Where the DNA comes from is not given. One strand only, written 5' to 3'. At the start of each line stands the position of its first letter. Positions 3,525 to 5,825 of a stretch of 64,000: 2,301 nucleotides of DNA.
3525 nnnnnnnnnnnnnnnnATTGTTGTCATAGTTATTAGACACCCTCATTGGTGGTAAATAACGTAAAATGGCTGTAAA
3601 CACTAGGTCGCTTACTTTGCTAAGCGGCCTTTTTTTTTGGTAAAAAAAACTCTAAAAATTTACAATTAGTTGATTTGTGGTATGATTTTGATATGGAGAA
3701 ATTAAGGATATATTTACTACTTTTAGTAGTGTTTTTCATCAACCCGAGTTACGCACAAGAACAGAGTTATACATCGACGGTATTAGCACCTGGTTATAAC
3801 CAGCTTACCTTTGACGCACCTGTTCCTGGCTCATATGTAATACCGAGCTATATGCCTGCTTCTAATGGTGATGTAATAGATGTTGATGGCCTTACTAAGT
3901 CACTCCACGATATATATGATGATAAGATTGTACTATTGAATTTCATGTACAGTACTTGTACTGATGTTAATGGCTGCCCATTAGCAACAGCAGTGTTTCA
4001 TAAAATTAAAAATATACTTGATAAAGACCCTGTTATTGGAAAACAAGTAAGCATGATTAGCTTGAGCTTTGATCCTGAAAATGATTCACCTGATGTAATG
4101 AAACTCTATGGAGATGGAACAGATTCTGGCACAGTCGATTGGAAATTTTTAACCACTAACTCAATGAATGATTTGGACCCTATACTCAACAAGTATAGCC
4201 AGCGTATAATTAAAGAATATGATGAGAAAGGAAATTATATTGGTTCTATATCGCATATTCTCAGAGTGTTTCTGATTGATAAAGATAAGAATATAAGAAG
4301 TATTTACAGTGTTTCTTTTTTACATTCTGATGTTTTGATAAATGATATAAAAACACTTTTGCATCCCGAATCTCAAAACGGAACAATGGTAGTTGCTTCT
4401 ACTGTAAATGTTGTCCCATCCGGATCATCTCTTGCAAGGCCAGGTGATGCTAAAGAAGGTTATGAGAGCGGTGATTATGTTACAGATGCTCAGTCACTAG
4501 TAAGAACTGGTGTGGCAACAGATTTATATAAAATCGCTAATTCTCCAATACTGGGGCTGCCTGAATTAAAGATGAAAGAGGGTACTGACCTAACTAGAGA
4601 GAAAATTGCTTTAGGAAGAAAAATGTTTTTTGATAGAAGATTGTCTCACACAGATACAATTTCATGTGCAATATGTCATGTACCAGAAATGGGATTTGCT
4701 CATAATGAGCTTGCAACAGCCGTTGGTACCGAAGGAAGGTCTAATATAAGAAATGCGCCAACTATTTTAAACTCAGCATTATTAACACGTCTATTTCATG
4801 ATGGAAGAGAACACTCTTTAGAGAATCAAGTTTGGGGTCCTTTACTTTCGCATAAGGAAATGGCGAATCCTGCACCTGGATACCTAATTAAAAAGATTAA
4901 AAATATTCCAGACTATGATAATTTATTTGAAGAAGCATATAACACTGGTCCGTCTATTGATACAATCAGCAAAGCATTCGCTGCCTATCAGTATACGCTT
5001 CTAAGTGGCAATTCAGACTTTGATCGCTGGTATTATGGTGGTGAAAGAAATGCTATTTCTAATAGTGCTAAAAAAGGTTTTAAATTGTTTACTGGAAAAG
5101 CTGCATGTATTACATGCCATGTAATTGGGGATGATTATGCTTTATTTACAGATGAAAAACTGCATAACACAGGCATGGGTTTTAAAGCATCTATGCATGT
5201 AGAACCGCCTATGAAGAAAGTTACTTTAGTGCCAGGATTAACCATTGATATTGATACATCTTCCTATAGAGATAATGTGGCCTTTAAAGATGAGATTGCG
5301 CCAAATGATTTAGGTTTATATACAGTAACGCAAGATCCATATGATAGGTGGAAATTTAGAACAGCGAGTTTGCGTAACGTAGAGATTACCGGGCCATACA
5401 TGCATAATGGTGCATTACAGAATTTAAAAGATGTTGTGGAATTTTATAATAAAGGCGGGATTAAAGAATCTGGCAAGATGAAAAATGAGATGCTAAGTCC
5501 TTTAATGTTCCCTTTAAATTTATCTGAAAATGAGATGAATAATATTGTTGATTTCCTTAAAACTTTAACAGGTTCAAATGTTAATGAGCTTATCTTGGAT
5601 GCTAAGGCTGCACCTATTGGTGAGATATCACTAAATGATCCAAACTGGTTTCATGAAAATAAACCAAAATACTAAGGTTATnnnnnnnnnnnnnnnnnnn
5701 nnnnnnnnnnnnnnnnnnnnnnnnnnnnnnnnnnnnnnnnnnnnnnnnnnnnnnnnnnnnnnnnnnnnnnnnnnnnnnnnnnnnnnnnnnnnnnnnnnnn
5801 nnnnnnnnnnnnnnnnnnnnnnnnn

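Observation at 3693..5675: Sco1/SenC copper chaperone and MauG-like di-haem peroxidase fused into one polypeptide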

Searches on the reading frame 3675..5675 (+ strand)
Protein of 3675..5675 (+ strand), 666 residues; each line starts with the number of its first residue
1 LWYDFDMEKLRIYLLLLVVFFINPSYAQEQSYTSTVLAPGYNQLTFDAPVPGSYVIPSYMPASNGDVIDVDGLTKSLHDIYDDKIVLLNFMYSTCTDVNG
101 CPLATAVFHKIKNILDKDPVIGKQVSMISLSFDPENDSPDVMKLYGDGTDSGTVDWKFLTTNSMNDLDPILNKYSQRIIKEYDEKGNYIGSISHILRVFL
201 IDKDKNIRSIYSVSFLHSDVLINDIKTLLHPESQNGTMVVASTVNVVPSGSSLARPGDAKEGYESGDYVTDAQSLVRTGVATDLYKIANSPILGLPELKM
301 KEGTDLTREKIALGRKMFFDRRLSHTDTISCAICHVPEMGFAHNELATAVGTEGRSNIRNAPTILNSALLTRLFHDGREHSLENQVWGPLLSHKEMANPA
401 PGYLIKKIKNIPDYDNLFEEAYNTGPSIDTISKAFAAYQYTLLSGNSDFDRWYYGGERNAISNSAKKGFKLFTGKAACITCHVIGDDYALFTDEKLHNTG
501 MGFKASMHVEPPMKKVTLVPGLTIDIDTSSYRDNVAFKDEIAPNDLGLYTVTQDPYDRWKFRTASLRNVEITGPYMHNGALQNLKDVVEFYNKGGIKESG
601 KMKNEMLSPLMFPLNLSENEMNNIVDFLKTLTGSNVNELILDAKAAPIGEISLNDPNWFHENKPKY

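Call 3: search_protein_families(library=pfam, proteins=[window:3675-5675:+], max_evalue=0.01)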
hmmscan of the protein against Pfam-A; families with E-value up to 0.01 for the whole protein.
window:3675-5675:+ (666 aa): 3 families
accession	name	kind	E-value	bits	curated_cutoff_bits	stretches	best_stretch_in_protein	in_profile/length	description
PF03150.19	CCP_MauG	-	8.5e-47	160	25.6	1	309-456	2-147/149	Di-haem cytochrome c peroxidase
PF02630.20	SCO1-SenC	-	1.9e-13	51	22.8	1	80-206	18-133/134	SCO1/SenC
PF00034.26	Cytochrom_C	-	2.4e-05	26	21.3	0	594-631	50-89/90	Cytochrome c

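Call 4: search_protein_families(library=ncbifam, proteins=[window:3675-5675:+], max_evalue=0.01)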
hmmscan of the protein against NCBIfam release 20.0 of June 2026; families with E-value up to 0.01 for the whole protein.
window:3675-5675:+ (666 aa): 7 families
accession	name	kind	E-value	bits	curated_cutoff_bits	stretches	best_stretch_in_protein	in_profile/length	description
TIGR04039.1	MXAN_0977_Heme2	hypoth_equivalog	2.1e-61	207.8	362.85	1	306-635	7-325/336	MbnH family di-heme enzyme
TIGR03791.1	TTQ_mauG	equivalog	1.1e-60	205.3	443.85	2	306-502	1-192/291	tryptophan tryptophylquinone biosynthesis enzyme MauG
TIGR03981.2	SAM_quin_mod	hypoth_equivalog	1.1e-29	103.6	340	3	542-631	309-411/411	His-Xaa-Ser system-associated MauG-like protein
NF052341.1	hydrazine_gamma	equivalog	1.5e-06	27.5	625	1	457-631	189-339/339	hydrazine synthase subunit gamma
NF052342.1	hydrazine_BC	exception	4.2e-05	21.9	1250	1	183-589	290-660/690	hydrazine synthase subunit beta-gamma fusion subunit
NF040606.1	CytoC_perox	subfamily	0.00049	19.4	150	0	546-587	411-452/524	di-heme-cytochrome C peroxidase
TIGR03153.1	cytochr_NrfH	equivalog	0.003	17.6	134.2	0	469-498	22-51/138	cytochrome c nitrite reductase small subunit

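Call 7: find_homologous_proteins(query=window:3693-5675:+, max_evalue=1e-10)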
Query window:3693-5675:+ (660 aa): 2645 proteins with E <= 1e-10 among 8000 candidates; the best 120 are listed.
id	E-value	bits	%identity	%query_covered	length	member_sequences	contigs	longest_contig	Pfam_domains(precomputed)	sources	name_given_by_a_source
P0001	0.0e+0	1505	99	100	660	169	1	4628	PF03150.20,PF02630.21,PF00034.27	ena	-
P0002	0.0e+0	1362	89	100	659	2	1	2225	PF03150.20,PF02630.21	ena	-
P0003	0.0e+0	1346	88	100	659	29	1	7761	PF03150.20,PF02630.21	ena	-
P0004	0.0e+0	1342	88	100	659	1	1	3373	PF03150.20,PF02630.21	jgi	jgi:cytochrome c peroxidase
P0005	0.0e+0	1340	88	100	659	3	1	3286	PF03150.20,PF02630.21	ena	-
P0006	0.0e+0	1339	88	100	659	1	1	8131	PF03150.20,PF02630.21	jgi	-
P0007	0.0e+0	1337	87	100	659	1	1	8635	PF03150.20,PF02630.21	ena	-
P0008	0.0e+0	1337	88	100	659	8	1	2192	PF03150.20,PF02630.21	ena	-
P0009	0.0e+0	1337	87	100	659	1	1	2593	PF03150.20,PF02630.21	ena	-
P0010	0.0e+0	1337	87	100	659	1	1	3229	PF03150.20,PF02630.21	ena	-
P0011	0.0e+0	1227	79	100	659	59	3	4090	PF03150.20,PF02630.21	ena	-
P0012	0.0e+0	1205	79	100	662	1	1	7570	PF03150.20,PF02630.21,PF00034.27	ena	-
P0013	0.0e+0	1194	79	100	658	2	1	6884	PF03150.20,PF02630.21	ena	-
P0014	0.0e+0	1182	78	99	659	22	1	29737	PF03150.20,PF02630.21,PF00034.27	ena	-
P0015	0.0e+0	1175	76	100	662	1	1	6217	PF03150.20,PF02630.21,PF00034.27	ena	-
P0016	0.0e+0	1170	75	100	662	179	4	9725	PF03150.20,PF02630.21,PF00034.27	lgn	-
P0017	0.0e+0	1169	76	100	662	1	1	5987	PF03150.20,PF02630.21,PF00034.27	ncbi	-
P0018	0.0e+0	1107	74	98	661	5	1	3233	PF03150.20,PF02630.21,PF00034.27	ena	-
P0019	0.0e+0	1106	72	100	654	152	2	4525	PF03150.20,PF02630.21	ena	-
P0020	0.0e+0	1094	72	100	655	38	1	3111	PF03150.20,PF02630.21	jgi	jgi:cytochrome c peroxidase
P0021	0.0e+0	1070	70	100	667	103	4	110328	PF03150.20,PF02630.21,PF00034.27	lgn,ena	-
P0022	0.0e+0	1069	70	100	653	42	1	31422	PF03150.20,PF02630.21,PF00034.27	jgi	-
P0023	0.0e+0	1057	71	97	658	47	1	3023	PF03150.20,PF02630.21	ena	-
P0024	0.0e+0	1057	69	100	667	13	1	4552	PF03150.20,PF02630.21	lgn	-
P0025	0.0e+0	1052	71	98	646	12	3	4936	PF03150.20,PF02630.21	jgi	-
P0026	0.0e+0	1031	68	100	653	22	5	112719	PF03150.20,PF02630.21,PF00034.27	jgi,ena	-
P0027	0.0e+0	1024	67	100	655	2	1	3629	PF03150.20,PF02630.21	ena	-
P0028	0.0e+0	1019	65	99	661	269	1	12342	PF03150.20,PF02630.21,PF00034.27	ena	-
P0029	0.0e+0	1018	66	99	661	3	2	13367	PF03150.20,PF02630.21,PF00034.27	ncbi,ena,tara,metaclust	tara:strand:- start:942 stop:2927 length:1986 start_codon:yes stop_codon:yes gene_type:complete|meta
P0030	0.0e+0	1014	67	100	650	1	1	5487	PF03150.20,PF02630.21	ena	-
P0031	1.5e-297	1006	67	100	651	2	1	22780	PF03150.20,PF02630.21,PF00034.27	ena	-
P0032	2.1e-297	1006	68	98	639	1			PF03150.20,PF02630.21,PF00034.27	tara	tara:strand:- start:4711 stop:6630 length:1920 start_codon:yes stop_codon:yes gene_type:complete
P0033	6.9e-297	1004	65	100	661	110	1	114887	PF03150.20,PF02630.21,PF00034.27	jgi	jgi:cytochrome c peroxidase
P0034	4.7e-296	1001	66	97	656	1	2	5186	PF03150.20,PF02630.21,PF00034.27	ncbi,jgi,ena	jgi:cytochrome c peroxidase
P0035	6.0e-296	1001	66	100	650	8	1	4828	PF03150.20,PF02630.21,PF00034.27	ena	-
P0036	1.2e-295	1000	67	100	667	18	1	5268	PF03150.20,PF02630.21,PF00034.27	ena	-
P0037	1.4e-295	1000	65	99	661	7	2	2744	PF03150.20,PF02630.21,PF00034.27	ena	-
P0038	5.3e-295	998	66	97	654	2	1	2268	PF03150.20,PF02630.21,PF00034.27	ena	-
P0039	3.0e-294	996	66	97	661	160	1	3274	PF03150.20,PF02630.21,PF00034.27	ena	-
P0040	3.2e-294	995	66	98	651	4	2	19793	PF03150.20,PF02630.21,PF00034.27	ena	-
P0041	1.9e-277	940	67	92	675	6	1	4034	PF03150.20,PF02630.21,PF08238.19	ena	-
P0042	2.7e-223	761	53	96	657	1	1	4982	PF03150.20,PF02630.21,PF00034.27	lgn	-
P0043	4.5e-222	757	54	95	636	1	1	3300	PF03150.20,PF02630.21,PF00034.27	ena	-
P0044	2.0e-220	752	54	96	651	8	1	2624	PF03150.20,PF02630.21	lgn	-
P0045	7.7e-220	750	53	95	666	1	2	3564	PF03150.20,PF02630.21,PF00034.27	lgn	-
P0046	2.5e-218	745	52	97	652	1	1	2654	PF03150.20,PF02630.21,PF21419.3,PF00034.27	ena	-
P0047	4.1e-218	744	50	100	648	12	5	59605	PF03150.20,PF02630.21,PF00034.27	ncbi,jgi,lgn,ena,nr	ncbi:MAG: SCO family protein [Gammaproteobacteria bacterium]|nr:SCO family protein [Gammaproteobacte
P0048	1.1e-217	743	51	100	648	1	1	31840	PF03150.20,PF02630.21,PF00034.27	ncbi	-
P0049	2.6e-217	741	52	95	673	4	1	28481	PF03150.20,PF02630.21,PF00034.27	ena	-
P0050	4.5e-217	741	52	100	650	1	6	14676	PF03150.20,PF02630.21,PF21419.3,PF00034.27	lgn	-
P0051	4.6e-217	740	52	99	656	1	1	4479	PF03150.20,PF02630.21,PF00034.27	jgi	-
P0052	7.2e-217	740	53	99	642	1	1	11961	PF03150.20,PF02630.21,PF00034.27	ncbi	-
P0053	3.0e-216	738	53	99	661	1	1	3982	PF03150.20,PF02630.21,PF21419.3,PF00034.27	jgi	jgi:cytochrome c peroxidase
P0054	4.2e-216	737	52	99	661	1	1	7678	PF03150.20,PF02630.21,PF00034.27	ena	-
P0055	5.3e-216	737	53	96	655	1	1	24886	PF03150.20,PF02630.21,PF21419.3,PF00034.27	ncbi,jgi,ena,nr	ncbi:MAG: SCO family protein [Gammaproteobacteria bacterium]|nr:SCO family protein [Gammaproteobacte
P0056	9.6e-216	736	52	98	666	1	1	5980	PF03150.20,PF02630.21,PF21419.3,PF00034.27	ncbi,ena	-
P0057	1.0e-215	736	52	99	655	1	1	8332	PF03150.20,PF02630.21,PF00034.27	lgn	-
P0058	1.1e-215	736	51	95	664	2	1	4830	PF03150.20,PF02630.21,PF00034.27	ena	-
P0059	1.2e-215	736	53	95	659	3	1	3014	PF03150.20,PF02630.21,PF00034.27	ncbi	-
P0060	1.3e-215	736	66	73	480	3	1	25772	PF03150.20,PF02630.21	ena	-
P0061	1.4e-215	736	52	99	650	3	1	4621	PF03150.20,PF02630.21,PF21419.3,PF00034.27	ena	-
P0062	4.5e-215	734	53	98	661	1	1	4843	PF03150.20,PF02630.21,PF21419.3,PF00034.27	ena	-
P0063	5.8e-215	734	52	99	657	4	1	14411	PF03150.20,PF02630.21,PF00034.27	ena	-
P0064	1.7e-214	732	53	94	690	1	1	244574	PF03150.20,PF02630.21,PF00034.27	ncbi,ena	-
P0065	1.9e-214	732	52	93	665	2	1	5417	PF03150.20,PF02630.21,PF00034.27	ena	-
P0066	2.4e-214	732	52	99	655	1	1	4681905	PF03150.20,PF02630.21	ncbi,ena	-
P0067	4.3e-214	731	53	94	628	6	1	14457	PF03150.20,PF02630.21,PF00034.27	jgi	jgi:cytochrome c peroxidase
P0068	4.5e-214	731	54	93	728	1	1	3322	PF03150.20,PF02630.21,PF00034.27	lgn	-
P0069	6.2e-214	730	51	97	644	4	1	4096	PF03150.20,PF02630.21,PF21419.3,PF00034.27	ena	-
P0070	7.9e-214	730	51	100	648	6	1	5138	PF03150.20,PF02630.21,PF00034.27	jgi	jgi:cytochrome c peroxidase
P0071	8.6e-214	730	52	98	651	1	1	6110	PF03150.20,PF02630.21,PF00034.27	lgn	-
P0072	8.8e-214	730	51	98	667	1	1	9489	PF03150.20,PF02630.21,PF00034.27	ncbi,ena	-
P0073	9.3e-214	730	51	98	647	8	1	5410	PF03150.20,PF02630.21,PF00034.27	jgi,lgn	jgi:cytochrome c peroxidase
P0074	1.8e-213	729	52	99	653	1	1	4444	PF03150.20,PF02630.21,PF00034.27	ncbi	-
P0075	2.0e-213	728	53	94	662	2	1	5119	PF03150.20,PF02630.21,PF21419.3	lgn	-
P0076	2.1e-213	728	51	97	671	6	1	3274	PF03150.20,PF02630.21,PF00034.27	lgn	-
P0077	3.2e-213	728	52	97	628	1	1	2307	PF03150.20,PF02630.21,PF21419.3,PF00034.27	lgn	-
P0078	3.4e-213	728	52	98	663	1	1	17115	PF03150.20,PF02630.21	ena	-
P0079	4.1e-213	727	51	97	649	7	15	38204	PF03150.20,PF02630.21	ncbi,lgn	-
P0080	4.1e-213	727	52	97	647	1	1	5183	PF03150.20,PF02630.21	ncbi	-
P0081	5.1e-213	727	51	99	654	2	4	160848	PF03150.20,PF02630.21,PF00034.27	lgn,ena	-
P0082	5.9e-213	727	53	95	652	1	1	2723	PF03150.20,PF02630.21,PF00034.27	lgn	-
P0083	6.6e-213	727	52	98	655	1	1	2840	PF03150.20,PF02630.21,PF00034.27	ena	-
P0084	8.2e-213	726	53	93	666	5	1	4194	PF03150.20,PF02630.21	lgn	-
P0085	1.1e-212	726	53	94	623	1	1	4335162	PF03150.20,PF02630.21,PF21419.3,PF00034.27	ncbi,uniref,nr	ncbi:cytochrome c peroxidase [Methylomarinum vadi]|uniref:cytochrome c peroxidase n=1 Tax=Methylomar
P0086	1.3e-212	726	51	98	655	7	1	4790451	PF03150.20,PF02630.21,PF00034.27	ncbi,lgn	-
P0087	2.7e-212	725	51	99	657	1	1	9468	PF03150.20,PF02630.21,PF00034.27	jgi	-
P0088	2.7e-212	725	53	94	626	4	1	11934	PF03150.20,PF02630.21,PF00034.27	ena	-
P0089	2.8e-212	725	53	94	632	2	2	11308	PF03150.20,PF02630.21,PF21419.3,PF00034.27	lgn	-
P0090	3.2e-212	725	52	96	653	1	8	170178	PF03150.20,PF02630.21,PF21419.3,PF00034.27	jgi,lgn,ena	-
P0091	3.3e-212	724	52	95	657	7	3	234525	PF03150.20,PF02630.21,PF00034.27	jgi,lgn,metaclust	metaclust:\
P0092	3.6e-212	724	52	97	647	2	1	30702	PF03150.20,PF02630.21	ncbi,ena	-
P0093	7.3e-212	723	52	93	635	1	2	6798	PF03150.20,PF02630.21,PF00034.27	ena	-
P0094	7.5e-212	723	51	97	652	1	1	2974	PF03150.20,PF02630.21,PF21419.3,PF00034.27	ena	-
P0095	8.5e-212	723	52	96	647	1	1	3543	PF03150.20,PF02630.21,PF00034.27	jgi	jgi:cytochrome c peroxidase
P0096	1.1e-211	723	53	95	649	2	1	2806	PF03150.20,PF02630.21,PF21419.3,PF00034.27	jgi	jgi:cytochrome c peroxidase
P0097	1.1e-211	723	51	96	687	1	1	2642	PF03150.20,PF02630.21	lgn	-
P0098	1.2e-211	723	52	98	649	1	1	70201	PF03150.20,PF02630.21,PF21419.3,PF00034.27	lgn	-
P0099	1.2e-211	723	52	95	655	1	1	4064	PF03150.20,PF02630.21,PF00034.27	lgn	-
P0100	1.4e-211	722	52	99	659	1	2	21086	PF03150.20,PF02630.21,PF21419.3,PF00034.27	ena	-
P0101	2.2e-211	722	53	93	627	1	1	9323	PF03150.20,PF02630.21,PF21419.3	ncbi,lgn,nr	ncbi:MAG: cytochrome c peroxidase [Pseudomonadota bacterium]|nr:cytochrome c peroxidase [Pseudomonad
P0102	2.6e-211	721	51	99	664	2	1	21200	PF03150.20,PF02630.21,PF21419.3,PF00034.27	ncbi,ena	-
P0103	3.4e-211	721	50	99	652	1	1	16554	PF03150.20,PF02630.21,PF21419.3,PF00034.27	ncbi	ncbi:MAG: cytochrome c peroxidase [Candidatus Thiodiazotropha sp.]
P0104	5.0e-211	721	51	99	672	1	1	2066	PF03150.20,PF02630.21,PF00034.27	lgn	-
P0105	5.8e-211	720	51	95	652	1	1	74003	PF03150.20,PF02630.21,PF21419.3,PF00034.27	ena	-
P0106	5.9e-211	720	50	99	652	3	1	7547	PF03150.20,PF02630.21,PF21419.3,PF00034.27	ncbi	ncbi:MAG: cytochrome c peroxidase [Candidatus Thiodiazotropha sp.]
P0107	5.9e-211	720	51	98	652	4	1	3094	PF03150.20,PF02630.21,PF21419.3,PF00034.27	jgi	jgi:cytochrome c peroxidase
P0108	7.0e-211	720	51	97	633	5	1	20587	PF03150.20,PF02630.21,PF00034.27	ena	-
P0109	8.8e-211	720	52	97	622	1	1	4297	PF03150.20,PF02630.21,PF21419.3,PF00034.27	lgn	-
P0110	2.7e-210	718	52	97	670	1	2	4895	PF03150.20,PF02630.21,PF00034.27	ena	-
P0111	2.7e-210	718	51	98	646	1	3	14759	PF03150.20,PF02630.21,PF00034.27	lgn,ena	-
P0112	3.1e-210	718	53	96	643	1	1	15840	PF03150.20,PF02630.21,PF00034.27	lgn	-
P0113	3.6e-210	718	51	97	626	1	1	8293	PF03150.20,PF02630.21,PF21419.3,PF00034.27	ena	-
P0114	4.2e-210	718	51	96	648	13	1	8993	PF03150.20,PF02630.21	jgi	jgi:cytochrome c peroxidase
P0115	4.3e-210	717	52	95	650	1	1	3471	PF03150.20,PF02630.21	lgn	-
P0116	4.5e-210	717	50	99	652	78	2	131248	PF03150.20,PF02630.21,PF21419.3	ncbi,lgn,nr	ncbi:MAG: SCO family protein [Candidatus Thiodiazotropha taylori]|nr:SCO family protein [Candidatus 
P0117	4.7e-210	717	52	96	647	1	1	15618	PF03150.20,PF02630.21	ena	-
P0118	5.4e-210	717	51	99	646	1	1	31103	PF03150.20,PF02630.21,PF00034.27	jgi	jgi:cytochrome c peroxidase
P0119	5.5e-210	717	51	99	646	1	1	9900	PF03150.20,PF02630.21,PF00034.27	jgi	jgi:cytochrome c peroxidase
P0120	5.8e-210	717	51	96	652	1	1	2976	PF03150.20,PF02630.21,PF00034.27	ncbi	-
